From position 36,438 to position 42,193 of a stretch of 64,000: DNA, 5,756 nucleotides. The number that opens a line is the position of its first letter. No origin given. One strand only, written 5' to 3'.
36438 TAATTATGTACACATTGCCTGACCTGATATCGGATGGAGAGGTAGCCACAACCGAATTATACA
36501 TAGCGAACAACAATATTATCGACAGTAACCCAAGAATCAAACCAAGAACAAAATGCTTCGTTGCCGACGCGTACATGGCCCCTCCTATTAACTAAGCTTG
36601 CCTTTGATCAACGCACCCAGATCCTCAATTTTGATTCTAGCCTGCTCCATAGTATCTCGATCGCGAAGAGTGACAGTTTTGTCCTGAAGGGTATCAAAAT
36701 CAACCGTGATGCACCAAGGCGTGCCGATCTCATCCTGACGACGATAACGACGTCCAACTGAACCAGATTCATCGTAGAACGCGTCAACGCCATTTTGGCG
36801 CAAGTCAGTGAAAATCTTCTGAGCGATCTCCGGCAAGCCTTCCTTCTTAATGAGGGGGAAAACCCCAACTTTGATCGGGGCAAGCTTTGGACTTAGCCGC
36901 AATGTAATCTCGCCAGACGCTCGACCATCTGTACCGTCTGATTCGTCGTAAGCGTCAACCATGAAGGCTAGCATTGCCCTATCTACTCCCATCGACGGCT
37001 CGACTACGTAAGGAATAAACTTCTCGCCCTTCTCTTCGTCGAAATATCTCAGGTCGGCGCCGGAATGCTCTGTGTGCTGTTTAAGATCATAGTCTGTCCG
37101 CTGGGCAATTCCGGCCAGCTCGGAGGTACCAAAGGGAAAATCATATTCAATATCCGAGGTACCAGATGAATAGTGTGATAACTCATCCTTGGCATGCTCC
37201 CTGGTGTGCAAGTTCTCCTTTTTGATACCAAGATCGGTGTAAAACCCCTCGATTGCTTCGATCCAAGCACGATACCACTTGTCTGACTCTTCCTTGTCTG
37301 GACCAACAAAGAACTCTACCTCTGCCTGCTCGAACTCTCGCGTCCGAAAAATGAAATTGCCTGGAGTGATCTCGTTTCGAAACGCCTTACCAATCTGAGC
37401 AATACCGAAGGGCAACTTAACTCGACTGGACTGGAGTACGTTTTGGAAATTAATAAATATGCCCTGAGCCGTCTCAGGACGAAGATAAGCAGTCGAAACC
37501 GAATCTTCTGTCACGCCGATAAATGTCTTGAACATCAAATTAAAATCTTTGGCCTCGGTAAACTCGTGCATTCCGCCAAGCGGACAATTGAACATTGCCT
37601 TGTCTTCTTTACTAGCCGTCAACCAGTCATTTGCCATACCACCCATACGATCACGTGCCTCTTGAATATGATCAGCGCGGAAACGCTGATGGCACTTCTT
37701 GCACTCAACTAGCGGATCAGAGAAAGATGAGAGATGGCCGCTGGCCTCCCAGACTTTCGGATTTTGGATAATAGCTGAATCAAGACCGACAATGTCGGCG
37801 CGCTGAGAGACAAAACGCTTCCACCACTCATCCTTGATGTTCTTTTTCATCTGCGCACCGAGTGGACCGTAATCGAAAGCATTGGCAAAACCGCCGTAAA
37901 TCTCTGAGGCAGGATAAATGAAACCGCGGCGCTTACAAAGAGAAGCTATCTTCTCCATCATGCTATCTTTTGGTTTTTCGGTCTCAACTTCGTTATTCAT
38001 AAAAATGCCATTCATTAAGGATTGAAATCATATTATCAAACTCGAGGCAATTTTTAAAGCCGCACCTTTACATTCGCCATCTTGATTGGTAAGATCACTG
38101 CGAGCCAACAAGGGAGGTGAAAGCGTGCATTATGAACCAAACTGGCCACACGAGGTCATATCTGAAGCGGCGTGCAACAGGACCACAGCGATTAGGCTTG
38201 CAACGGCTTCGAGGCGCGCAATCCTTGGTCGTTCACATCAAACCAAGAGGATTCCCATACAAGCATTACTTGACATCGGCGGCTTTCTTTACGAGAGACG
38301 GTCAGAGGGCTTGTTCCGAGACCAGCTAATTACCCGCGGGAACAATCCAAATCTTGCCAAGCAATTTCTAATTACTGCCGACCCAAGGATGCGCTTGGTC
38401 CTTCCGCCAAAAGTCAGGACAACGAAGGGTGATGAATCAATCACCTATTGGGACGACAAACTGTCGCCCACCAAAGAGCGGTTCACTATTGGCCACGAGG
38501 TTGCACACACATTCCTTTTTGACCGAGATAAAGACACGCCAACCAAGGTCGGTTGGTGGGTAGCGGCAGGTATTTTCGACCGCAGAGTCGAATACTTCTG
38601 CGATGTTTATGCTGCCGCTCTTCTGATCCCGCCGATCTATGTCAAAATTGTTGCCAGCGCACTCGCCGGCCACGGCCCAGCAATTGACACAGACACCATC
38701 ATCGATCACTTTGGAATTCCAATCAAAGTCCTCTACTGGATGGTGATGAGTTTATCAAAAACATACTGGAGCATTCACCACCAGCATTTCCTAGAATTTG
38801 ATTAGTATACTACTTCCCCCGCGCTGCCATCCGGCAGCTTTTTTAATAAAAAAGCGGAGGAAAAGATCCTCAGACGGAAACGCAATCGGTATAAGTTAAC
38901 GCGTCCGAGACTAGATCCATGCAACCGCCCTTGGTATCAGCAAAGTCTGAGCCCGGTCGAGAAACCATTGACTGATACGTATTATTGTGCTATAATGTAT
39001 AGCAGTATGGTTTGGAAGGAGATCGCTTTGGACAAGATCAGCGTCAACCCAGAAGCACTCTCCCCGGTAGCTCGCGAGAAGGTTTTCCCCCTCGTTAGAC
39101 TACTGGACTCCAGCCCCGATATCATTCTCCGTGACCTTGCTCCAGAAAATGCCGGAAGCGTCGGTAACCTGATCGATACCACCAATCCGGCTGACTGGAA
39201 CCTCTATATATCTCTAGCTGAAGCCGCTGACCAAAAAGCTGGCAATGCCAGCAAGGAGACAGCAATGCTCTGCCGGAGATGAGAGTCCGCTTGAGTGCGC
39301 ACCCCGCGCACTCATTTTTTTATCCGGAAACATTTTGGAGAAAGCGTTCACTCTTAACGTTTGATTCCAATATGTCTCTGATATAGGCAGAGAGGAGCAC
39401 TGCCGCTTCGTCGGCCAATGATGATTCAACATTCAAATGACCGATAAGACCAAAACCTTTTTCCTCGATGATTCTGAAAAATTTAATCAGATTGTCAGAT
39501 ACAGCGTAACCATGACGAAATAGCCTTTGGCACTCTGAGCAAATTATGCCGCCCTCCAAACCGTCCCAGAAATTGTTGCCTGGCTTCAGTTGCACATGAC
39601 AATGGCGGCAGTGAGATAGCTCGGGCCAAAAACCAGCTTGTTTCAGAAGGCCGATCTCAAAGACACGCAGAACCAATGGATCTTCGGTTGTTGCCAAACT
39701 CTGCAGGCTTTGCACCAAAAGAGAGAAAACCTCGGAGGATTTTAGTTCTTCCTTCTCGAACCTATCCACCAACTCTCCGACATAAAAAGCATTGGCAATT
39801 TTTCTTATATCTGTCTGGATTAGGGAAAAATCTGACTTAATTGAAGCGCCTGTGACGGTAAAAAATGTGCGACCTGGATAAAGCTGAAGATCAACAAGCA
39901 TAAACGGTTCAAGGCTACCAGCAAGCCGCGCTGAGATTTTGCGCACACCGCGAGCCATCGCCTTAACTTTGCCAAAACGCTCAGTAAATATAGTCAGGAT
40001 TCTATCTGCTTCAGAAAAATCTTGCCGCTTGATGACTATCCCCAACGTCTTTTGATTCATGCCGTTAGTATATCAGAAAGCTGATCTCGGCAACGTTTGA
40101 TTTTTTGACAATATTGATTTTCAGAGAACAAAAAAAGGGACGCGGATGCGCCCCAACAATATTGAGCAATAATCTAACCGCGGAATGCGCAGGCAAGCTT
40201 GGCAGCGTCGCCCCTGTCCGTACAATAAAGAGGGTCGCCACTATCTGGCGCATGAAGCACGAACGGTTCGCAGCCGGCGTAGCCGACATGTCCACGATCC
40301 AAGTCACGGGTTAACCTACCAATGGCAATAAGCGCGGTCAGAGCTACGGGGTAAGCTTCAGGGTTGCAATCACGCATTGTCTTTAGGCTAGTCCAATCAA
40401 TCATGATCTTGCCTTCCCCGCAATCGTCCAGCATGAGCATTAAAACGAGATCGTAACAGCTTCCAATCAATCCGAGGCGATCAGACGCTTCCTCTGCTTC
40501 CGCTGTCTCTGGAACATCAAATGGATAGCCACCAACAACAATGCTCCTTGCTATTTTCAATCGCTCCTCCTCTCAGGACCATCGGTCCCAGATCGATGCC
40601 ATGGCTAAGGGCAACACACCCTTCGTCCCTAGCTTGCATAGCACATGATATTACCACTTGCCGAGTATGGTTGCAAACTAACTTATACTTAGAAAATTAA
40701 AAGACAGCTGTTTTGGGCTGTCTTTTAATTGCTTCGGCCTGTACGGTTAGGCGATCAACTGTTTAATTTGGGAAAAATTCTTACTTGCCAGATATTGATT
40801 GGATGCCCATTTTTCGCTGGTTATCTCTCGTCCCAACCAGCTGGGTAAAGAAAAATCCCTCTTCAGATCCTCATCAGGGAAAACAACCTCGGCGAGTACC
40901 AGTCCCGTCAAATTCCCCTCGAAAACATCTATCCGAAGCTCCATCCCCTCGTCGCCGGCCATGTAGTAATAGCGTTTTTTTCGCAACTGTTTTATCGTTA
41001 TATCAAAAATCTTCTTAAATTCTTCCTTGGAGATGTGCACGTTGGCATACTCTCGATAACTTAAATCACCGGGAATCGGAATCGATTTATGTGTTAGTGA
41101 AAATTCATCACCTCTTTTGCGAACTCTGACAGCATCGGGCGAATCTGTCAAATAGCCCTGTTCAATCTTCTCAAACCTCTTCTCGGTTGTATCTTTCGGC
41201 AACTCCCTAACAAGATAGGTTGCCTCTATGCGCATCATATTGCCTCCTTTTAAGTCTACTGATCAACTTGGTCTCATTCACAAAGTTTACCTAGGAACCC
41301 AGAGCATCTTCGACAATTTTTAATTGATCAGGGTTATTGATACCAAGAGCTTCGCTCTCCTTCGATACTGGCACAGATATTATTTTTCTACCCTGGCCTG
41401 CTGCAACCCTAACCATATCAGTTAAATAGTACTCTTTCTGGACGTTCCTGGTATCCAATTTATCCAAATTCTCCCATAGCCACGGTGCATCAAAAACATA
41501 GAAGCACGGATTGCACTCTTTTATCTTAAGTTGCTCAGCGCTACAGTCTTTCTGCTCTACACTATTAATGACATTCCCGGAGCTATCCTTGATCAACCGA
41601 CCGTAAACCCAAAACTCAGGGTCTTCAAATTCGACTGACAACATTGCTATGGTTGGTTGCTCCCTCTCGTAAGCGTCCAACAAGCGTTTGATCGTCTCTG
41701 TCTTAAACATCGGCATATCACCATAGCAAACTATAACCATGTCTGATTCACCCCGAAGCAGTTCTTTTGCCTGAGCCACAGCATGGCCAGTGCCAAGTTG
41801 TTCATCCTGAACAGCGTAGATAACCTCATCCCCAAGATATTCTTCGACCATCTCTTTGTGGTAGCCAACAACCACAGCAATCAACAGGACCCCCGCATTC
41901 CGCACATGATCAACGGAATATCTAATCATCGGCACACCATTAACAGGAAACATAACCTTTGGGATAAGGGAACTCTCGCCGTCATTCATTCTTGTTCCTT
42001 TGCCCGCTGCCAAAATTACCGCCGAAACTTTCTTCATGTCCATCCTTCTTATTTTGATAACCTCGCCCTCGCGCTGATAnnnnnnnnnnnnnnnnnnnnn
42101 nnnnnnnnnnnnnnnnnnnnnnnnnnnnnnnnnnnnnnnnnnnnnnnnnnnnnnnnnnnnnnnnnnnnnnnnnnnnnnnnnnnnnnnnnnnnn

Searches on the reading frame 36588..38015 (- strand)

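Call 13: search_protein_families(library=pfam, proteins=[window:36588-38015:-], max_evalue=0.001)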
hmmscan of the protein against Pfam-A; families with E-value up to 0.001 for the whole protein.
window:36588-38015:- (475 aa): 2 families
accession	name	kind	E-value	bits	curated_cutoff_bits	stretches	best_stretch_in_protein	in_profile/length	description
PF03129.25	HGTP_anticodon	-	1.9e-22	79.7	21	1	382-471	1-92/94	Anticodon binding domain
PF00587.30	tRNA-synt_2b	-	9.1e-15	55.6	29.3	1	174-351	9-175/179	tRNA synthetase class II core domain (G, H, P, S and T)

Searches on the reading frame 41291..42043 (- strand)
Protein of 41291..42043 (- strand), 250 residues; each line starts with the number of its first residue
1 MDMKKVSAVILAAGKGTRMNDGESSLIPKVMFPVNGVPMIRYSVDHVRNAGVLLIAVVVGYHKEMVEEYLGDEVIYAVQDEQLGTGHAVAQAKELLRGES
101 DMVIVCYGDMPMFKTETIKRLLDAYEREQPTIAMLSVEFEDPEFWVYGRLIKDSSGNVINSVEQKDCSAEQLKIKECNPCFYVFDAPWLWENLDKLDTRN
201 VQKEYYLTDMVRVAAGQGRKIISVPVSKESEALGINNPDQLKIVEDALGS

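Call 13: search_protein_families(library=pfam, proteins=[window:41291-42043:-], max_evalue=0.001)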
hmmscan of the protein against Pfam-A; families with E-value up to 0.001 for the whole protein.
window:41291-42043:- (250 aa): 5 families
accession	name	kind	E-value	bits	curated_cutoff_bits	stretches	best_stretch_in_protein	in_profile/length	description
PF12804.13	NTP_transf_3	-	1.4e-21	77.8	27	1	8-149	1-135/160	MobA-like NTP transferase domain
PF00483.29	NTP_transferase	-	4.1e-16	59.7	21.2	1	8-214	2-209/245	Nucleotidyl transferase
PF01128.25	IspD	-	1.2e-08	35.4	27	1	6-137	1-130/221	2-C-methyl-D-erythritol 4-phosphate cytidylyltransferase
PF02348.25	CTP_transf_3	-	1e-06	29.2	22.6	1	26-134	13-124/217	Cytidylyltransferase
PF01983.22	CofC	-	8.5e-05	22.3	22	1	54-129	44-117/217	Guanylyl transferase CofC like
